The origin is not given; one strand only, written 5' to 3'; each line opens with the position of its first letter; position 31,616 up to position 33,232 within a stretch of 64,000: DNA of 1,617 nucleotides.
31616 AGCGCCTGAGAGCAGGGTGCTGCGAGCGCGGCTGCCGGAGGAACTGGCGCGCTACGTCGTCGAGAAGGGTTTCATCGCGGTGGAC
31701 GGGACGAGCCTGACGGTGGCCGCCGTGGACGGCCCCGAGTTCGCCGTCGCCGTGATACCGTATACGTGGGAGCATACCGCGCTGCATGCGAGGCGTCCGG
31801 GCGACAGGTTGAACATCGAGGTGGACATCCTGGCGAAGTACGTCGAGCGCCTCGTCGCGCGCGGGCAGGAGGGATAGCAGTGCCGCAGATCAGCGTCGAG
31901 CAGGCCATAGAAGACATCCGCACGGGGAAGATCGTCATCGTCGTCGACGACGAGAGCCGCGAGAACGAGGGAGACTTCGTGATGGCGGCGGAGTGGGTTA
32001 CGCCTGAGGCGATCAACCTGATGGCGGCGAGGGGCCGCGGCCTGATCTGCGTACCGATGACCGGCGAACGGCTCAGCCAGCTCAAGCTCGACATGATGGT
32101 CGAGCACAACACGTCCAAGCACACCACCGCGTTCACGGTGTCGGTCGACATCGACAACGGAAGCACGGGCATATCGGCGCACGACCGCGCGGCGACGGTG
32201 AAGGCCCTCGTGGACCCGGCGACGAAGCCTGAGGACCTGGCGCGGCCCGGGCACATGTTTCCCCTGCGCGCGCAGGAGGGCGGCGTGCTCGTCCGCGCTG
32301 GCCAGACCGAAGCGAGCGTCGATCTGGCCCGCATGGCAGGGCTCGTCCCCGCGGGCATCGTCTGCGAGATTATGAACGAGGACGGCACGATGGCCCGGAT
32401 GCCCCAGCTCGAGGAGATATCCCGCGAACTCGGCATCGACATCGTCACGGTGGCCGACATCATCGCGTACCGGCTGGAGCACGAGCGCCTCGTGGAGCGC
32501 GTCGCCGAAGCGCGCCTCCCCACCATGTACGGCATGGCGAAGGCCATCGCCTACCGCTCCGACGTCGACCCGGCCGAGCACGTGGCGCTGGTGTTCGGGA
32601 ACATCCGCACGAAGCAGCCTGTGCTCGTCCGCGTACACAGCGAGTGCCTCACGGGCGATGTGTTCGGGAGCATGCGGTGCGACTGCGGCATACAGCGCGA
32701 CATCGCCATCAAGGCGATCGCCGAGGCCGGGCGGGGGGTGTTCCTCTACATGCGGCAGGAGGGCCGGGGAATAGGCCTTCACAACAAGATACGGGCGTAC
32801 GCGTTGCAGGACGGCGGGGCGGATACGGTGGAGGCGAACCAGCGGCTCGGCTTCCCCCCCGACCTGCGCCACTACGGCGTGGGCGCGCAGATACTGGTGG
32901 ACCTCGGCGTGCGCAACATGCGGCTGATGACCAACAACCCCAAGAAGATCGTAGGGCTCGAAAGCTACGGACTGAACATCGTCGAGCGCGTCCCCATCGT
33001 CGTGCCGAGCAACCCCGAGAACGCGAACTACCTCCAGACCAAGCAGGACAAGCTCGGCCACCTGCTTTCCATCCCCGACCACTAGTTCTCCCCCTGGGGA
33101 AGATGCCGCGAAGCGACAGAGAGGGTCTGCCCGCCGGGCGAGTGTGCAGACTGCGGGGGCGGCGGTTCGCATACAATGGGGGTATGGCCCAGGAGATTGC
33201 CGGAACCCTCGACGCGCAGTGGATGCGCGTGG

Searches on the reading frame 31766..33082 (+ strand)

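Call 73: search_protein_families(library=ncbifam, proteins=[window:31766-33082:+], max_evalue=1e-30)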
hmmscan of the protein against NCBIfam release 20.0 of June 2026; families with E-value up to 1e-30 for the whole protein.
window:31766-33082:+ (439 aa): 10 families
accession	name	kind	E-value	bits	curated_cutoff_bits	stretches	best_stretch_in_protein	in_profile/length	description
NF006806.0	PRK09319.1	equivalog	1.6e-189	631.2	764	1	43-435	13-410/561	bifunctional 3,4-dihydroxy-2-butanone-4-phosphate synthase/GTP cyclohydrolase II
NF006803.0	PRK09311.1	equivalog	1.2e-188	627.1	569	1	43-436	11-406/417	bifunctional 3,4-dihydroxy-2-butanone-4-phosphate synthase/GTP cyclohydrolase II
NF010626.1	PRK14019.1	equivalog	1e-123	412.9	513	1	43-408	4-360/364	bifunctional 3,4-dihydroxy-2-butanone-4-phosphate synthase/GTP cyclohydrolase II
NF006805.0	PRK09318.1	equivalog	1.1e-101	340.7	486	1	49-435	6-381/387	bifunctional 3,4-dihydroxy-2-butanone-4-phosphate synthase/GTP cyclohydrolase II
NF006804.0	PRK09314.1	equivalog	9.3e-97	324.2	432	1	43-300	5-259/339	bifunctional 3,4-dihydroxy-2-butanone 4-phosphate synthase/GTP cyclohydrolase II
NF009132.0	PRK12485.1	equivalog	1.9e-95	320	693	1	43-411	5-367/369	bifunctional 3,4-dihydroxy-2-butanone-4-phosphate synthase/GTP cyclohydrolase II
TIGR00505.1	ribA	equivalog_domain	1.2e-78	263.1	205.85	1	244-434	1-191/191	GTP cyclohydrolase II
NF001591.0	PRK00393.1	subfamily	4.9e-78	261.1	148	1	243-435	4-195/199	GTP cyclohydrolase II RibA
TIGR00506.1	ribB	equivalog_domain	2.5e-73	246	177.45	1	43-236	4-204/204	3,4-dihydroxy-2-butanone-4-phosphate synthase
NF006456.0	PRK08815.1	equivalog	1.9e-65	221.6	464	1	182-436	122-367/376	GTP cyclohydrolase II RibA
